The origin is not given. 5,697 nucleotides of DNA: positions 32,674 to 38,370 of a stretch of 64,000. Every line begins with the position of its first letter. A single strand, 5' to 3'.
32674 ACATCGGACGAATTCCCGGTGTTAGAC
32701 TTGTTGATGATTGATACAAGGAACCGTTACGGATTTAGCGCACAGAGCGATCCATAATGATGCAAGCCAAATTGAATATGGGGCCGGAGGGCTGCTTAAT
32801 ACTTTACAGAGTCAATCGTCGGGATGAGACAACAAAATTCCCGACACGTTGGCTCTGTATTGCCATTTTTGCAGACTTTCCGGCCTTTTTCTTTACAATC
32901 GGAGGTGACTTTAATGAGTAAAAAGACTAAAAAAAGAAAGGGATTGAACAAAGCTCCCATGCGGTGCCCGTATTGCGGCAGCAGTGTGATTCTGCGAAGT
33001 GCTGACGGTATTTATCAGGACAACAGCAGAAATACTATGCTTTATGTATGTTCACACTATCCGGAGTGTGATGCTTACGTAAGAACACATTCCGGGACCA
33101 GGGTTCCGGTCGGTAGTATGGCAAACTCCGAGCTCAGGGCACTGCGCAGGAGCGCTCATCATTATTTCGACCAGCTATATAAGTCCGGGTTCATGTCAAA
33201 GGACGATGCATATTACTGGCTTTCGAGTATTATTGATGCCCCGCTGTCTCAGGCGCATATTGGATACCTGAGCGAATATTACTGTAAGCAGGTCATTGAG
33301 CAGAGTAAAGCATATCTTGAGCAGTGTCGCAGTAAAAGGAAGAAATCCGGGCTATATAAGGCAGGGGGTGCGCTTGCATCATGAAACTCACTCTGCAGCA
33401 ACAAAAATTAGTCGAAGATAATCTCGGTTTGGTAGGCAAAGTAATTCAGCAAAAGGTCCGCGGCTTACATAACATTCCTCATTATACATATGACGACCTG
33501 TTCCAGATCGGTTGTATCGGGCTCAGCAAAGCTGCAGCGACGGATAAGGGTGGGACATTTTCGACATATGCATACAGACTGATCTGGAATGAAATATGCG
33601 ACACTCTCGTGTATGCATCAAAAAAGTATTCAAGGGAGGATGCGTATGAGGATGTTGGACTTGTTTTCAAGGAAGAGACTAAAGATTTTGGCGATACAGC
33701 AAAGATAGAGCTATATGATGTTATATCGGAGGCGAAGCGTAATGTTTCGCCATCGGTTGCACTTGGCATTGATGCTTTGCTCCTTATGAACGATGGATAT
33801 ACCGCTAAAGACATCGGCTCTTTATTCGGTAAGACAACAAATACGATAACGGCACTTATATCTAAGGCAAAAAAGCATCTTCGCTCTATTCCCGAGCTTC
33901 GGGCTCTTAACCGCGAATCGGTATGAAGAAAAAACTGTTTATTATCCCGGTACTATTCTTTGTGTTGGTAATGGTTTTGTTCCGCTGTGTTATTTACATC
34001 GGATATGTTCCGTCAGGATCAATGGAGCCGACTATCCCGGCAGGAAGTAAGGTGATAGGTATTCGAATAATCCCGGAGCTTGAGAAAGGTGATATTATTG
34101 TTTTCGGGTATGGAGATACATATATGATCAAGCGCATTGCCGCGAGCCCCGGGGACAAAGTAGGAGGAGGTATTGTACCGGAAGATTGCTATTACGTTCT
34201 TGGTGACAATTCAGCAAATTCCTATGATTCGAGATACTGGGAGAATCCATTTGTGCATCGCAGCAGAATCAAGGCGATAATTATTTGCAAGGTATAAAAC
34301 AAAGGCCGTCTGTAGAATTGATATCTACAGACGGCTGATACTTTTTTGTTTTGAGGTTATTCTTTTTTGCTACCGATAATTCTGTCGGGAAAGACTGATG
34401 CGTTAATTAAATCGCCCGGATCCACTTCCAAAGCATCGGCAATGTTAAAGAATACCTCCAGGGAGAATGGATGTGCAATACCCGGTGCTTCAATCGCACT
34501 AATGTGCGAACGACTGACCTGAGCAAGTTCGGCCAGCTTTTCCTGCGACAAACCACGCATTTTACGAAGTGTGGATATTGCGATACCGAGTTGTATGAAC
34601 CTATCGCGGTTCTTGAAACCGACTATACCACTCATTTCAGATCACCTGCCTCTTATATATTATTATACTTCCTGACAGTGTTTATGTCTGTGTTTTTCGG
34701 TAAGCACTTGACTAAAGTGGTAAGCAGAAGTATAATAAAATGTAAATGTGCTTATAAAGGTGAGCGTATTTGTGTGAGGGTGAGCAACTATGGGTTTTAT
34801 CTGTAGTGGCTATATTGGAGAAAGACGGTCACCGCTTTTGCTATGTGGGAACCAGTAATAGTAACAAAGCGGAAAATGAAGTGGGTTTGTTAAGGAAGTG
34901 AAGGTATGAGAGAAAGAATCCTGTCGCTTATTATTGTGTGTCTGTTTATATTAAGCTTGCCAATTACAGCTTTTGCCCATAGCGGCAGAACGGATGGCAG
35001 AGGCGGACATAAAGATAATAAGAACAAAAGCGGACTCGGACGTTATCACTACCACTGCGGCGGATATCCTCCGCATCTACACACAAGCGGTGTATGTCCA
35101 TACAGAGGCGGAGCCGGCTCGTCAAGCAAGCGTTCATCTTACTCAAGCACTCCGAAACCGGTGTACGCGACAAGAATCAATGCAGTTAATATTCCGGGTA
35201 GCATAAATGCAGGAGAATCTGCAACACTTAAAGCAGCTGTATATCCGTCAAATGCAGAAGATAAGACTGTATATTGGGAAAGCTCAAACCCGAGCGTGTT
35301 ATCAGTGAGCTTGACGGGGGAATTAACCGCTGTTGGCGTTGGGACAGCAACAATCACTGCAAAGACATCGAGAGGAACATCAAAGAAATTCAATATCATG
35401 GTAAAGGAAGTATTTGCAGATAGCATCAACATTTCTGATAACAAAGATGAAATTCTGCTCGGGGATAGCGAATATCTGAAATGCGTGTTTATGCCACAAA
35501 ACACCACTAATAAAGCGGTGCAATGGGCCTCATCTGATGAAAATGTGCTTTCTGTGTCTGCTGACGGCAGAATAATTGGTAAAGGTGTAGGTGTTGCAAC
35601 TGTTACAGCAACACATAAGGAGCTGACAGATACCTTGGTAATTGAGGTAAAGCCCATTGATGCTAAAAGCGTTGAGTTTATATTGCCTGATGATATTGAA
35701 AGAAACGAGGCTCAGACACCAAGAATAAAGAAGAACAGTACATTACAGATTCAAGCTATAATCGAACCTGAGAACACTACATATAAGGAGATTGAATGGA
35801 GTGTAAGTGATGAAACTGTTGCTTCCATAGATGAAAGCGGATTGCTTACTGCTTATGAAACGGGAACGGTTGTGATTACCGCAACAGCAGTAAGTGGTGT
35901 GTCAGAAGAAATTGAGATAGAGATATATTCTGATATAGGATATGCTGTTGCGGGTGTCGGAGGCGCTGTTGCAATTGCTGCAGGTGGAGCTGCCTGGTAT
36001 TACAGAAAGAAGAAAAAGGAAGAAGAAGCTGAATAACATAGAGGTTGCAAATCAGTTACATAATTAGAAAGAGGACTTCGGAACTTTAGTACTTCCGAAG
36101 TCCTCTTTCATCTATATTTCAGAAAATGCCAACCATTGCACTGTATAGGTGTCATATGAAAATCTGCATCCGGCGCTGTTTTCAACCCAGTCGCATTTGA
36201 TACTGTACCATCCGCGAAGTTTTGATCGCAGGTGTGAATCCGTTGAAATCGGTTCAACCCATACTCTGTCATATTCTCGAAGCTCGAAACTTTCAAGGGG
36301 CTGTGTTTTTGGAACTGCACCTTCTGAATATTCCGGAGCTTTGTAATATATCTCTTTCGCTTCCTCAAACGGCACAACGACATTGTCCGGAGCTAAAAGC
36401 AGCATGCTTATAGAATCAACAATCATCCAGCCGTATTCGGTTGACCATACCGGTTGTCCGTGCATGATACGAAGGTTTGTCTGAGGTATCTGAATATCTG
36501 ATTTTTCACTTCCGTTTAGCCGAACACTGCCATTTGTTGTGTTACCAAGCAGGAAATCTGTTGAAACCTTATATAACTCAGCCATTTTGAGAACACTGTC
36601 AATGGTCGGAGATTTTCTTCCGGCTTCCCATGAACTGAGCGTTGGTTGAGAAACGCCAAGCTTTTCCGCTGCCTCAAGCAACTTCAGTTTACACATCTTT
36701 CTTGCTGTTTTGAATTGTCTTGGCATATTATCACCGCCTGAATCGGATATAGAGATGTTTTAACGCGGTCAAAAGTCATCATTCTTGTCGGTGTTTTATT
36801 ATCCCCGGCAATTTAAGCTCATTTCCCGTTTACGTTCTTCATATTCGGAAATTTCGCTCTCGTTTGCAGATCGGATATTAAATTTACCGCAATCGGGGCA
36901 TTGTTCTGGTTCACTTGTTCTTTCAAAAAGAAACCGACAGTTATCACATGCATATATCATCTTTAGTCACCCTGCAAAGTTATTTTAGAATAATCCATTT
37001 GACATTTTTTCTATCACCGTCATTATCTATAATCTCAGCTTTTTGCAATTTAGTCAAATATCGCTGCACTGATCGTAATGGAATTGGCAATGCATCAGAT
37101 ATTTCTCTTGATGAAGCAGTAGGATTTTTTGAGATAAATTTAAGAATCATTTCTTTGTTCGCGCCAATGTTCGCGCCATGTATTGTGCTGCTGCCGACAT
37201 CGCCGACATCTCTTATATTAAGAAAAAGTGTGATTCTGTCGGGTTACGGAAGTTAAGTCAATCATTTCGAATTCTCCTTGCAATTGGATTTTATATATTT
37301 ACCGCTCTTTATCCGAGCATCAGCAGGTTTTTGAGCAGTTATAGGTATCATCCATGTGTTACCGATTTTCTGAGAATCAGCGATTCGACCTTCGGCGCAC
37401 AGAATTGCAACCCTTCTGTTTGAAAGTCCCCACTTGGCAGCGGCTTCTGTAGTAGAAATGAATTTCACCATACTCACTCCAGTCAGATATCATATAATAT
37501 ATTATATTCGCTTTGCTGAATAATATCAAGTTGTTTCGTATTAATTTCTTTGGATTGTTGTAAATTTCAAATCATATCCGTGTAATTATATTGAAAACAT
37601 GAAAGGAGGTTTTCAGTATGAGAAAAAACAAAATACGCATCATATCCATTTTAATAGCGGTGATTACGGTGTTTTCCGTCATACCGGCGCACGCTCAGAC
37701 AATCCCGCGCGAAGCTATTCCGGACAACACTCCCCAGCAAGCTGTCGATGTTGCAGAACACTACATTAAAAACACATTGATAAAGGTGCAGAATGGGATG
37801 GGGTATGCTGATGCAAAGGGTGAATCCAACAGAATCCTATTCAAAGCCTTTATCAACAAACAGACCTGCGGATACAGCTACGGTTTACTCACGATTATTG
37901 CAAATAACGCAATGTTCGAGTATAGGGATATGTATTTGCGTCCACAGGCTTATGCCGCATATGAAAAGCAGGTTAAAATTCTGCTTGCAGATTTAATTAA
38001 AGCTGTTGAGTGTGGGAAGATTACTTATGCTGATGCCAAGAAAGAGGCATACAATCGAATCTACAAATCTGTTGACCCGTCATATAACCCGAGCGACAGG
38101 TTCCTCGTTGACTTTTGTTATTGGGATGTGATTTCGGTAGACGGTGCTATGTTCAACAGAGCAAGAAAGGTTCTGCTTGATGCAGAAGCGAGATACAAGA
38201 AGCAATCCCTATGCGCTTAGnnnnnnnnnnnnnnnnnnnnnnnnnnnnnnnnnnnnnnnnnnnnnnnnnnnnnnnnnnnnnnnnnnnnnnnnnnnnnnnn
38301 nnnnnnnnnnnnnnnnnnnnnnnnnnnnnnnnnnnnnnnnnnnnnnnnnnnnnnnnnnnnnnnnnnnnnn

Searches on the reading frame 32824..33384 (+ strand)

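Call 21: search_protein_families(library=pfam, proteins=[window:32824-33384:+], max_evalue=0.01)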
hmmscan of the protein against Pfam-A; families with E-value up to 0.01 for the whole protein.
window:32824-33384:+ (186 aa): 2 families
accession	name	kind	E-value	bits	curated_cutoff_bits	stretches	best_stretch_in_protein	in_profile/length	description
PF11672.13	DUF3268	-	1.6e-51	174.2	28.4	1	45-162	2-119/121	zinc-finger-containing domain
PF01396.24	Zn_ribbon_Top1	-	0.00067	19.8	32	1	48-85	4-33/39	Topoisomerase DNA binding C4 zinc finger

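Call 22: search_protein_families(library=phrogs, proteins=[window:32824-33384:+], max_evalue=0.001)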
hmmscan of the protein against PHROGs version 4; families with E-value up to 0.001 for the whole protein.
window:32824-33384:+ (186 aa): 3 families
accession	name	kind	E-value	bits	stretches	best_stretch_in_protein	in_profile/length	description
phrog_1934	-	unknown function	2.3e-36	125.8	1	35-173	3-140/144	-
phrog_25081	-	unknown function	5.3e-14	53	1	99-158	1-60/75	-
phrog_30993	-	unknown function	4.9e-07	31.1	1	104-166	36-99/112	-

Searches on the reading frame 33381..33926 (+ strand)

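Call 21: search_protein_families(library=pfam, proteins=[window:33381-33926:+], max_evalue=0.01)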
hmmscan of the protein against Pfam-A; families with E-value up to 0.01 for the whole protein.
window:33381-33926:+ (181 aa): 2 families
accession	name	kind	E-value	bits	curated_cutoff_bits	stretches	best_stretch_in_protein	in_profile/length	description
PF04542.20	Sigma70_r2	-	3.7e-08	33.5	24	1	34-76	20-65/71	Sigma-70 region 2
PF08281.18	Sigma70_r4_2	-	0.0013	18.8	25.7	1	133-167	19-54/54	Sigma-70, region 4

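Call 22: search_protein_families(library=phrogs, proteins=[window:33381-33926:+], max_evalue=0.001)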
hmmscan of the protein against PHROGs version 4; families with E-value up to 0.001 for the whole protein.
window:33381-33926:+ (181 aa): 2 families
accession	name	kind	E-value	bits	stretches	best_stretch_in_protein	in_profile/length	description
phrog_351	-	transcription regulation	1.2e-17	64.8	1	8-170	506-725/928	RNA polymerase sigma factor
phrog_1740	-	transcription regulation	0.00099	18.7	0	56-172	104-217/567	RNA polymerase sigma factor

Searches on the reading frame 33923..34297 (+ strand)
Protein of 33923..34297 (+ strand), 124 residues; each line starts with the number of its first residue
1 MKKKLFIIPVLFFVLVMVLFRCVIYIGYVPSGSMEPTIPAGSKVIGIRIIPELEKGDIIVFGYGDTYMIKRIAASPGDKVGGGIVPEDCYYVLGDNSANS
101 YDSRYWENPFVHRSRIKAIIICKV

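Call 21: search_protein_families(library=pfam, proteins=[window:33923-34297:+], max_evalue=0.01)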
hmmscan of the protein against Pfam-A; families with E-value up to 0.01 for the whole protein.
window:33923-34297:+ (124 aa): 2 families
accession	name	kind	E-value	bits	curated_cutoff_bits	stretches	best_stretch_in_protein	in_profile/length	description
PF10502.14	Peptidase_S26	-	9.2e-21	75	22.9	2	10-80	9-85/168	Signal peptidase, peptidase S26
PF00717.28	Peptidase_S24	-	8.1e-05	22.7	23.3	1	29-78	40-87/116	Peptidase S24-like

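Call 22: search_protein_families(library=phrogs, proteins=[window:33923-34297:+], max_evalue=0.001)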
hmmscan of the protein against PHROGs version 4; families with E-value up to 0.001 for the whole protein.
window:33923-34297:+ (124 aa): 3 families
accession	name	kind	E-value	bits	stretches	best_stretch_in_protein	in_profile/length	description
phrog_15562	-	unknown function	1.8e-11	45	2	7-80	10-99/215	-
phrog_4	-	transcription regulation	1.8e-05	24.9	1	29-73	258-301/400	transcriptional repressor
phrog_6201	-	transcription regulation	8.4e-05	23.4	1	31-77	35-81/121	CI-like repressor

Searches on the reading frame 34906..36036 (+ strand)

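Call 21: search_protein_families(library=pfam, proteins=[window:34906-36036:+], max_evalue=0.01)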
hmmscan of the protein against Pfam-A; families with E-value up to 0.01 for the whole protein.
window:34906-36036:+ (376 aa): 6 families
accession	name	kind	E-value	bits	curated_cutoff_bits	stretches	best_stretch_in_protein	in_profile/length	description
PF02368.24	Big_2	-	1.7e-36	124.4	22.8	3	99-160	13-74/79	Bacterial Ig-like domain (group 2)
PF21764.3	Invasin_D4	-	0.0001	23.2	27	0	199-224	34-58/88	Invasin, domain 4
PF25354.1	Ig_NUP210_16th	-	0.0025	17.7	27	0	116-151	24-60/72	NUP210-like, Ig-like domain 16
PF22359.2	Big-like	-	0.004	17.8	27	0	122-153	3-34/48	Bacterial Ig-like domain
PF20578.4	aBig_2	-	0.0059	16.8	27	0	115-168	30-88/89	Atrophied bacterial Ig domain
PF00746.26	Gram_pos_anchor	-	0.008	16.6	20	0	353-373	23-43/43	LPXTG cell wall anchor motif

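Call 22: search_protein_families(library=phrogs, proteins=[window:34906-36036:+], max_evalue=0.001)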
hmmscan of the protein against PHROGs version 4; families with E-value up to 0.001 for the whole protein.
window:34906-36036:+ (376 aa): 21 families
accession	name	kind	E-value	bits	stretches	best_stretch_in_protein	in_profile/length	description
phrog_215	-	head and packaging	7.6e-47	161.5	2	164-331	216-381/491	structural protein with Ig domain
phrog_341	-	tail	5.1e-34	118.6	3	74-168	53-149/154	major tail protein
phrog_10059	-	unknown function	1.9e-23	83.8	3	274-331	196-250/345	-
phrog_28902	-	tail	5.4e-23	82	2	95-252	210-371/709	major tail protein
phrog_290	-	tail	2.5e-22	80.7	3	88-164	333-407/411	minor tail protein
phrog_35892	-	unknown function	5.2e-19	68.4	3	101-158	741-798/1181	-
phrog_885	-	tail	5.3e-17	62.8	3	91-172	209-293/338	major tail protein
phrog_26622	-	tail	5.9e-17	62.4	1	98-248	343-498/691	tail fiber protein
phrog_853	-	tail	3.8e-16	60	1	88-163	164-242/254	major tail protein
phrog_1280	-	other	1.3e-15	58.6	2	81-161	160-238/248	Ig domain containing protein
phrog_41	-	tail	8.2e-15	56.1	1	85-160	157-235/245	major tail protein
phrog_3575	-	tail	9e-12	45.6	1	270-332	387-449/461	major tail protein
phrog_88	-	tail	4.3e-10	40.4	0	271-328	231-287/291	major tail protein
phrog_22121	-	unknown function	7.7e-10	38.5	1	99-184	499-580/765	-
phrog_14417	-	tail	1.9e-09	36.8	1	118-248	234-370/1005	tail fiber protein; host specificity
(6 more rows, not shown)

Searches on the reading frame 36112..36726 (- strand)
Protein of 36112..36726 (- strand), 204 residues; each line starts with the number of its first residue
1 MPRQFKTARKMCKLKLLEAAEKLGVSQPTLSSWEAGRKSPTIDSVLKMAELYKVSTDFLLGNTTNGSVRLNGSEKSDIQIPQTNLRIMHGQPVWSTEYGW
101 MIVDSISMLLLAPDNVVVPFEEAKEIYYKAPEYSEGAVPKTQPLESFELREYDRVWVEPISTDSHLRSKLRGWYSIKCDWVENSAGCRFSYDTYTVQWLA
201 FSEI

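Call 45: search_protein_families(library=pfam, proteins=[window:36112-36726:-], max_evalue=0.001)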
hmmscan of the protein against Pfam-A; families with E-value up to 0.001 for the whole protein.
window:36112-36726:- (204 aa): 3 families
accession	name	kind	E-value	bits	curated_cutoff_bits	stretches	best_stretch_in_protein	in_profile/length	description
PF01381.28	HTH_3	-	1.6e-14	54.1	23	1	6-59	2-55/55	Helix-turn-helix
PF13560.12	HTH_31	-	5.1e-08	33.6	27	1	3-56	4-58/64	Helix-turn-helix domain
PF12844.13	HTH_19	-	4.6e-06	26.9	30.2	1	5-60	4-59/64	Helix-turn-helix domain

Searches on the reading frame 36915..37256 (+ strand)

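Call 22: search_protein_families(library=phrogs, proteins=[window:36915-37256:+], max_evalue=0.001)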
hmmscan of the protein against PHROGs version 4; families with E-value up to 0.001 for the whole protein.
window:36915-37256:+ (113 aa): 0 families

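Call 45: search_protein_families(library=pfam, proteins=[window:36915-37256:+], max_evalue=0.001)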
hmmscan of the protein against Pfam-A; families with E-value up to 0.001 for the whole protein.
window:36915-37256:+ (113 aa): 0 families

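Call 56: search_protein_families(library=ncbifam, proteins=[window:36915-37256:+], max_evalue=0.01)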
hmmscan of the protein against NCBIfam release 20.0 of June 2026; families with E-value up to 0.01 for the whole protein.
window:36915-37256:+ (113 aa): 1 family
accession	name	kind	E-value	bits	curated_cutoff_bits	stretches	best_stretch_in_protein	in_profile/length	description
NF040988.1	MamL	equivalog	0.0061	16.7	100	0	14-52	29-67/78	magnetosome protein MamL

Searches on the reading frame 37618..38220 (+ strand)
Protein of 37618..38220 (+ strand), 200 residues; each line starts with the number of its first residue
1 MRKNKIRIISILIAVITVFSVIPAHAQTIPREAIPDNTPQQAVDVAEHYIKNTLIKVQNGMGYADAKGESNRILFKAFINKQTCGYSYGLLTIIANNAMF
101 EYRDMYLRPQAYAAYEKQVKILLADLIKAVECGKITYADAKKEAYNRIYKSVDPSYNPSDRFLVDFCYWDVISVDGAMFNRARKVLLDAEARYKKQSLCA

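Call 14: search_protein_families(library=pfam, proteins=[window:37618-38220:+], max_evalue=0.01)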
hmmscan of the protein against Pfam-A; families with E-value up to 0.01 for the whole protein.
window:37618-38220:+ (200 aa): 1 family
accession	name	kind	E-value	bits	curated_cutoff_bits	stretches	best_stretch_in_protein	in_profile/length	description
PF16160.10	DUF4866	-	0.0043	16.9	25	1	50-154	30-132/247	Domain of unknown function (DUF4866)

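Call 22: search_protein_families(library=phrogs, proteins=[window:37618-38220:+], max_evalue=0.001)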
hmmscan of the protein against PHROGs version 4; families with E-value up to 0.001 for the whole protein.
window:37618-38220:+ (200 aa): 0 families

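Call 56: search_protein_families(library=ncbifam, proteins=[window:37618-38220:+], max_evalue=0.01)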
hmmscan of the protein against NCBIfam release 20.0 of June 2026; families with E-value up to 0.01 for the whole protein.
window:37618-38220:+ (200 aa): 0 families
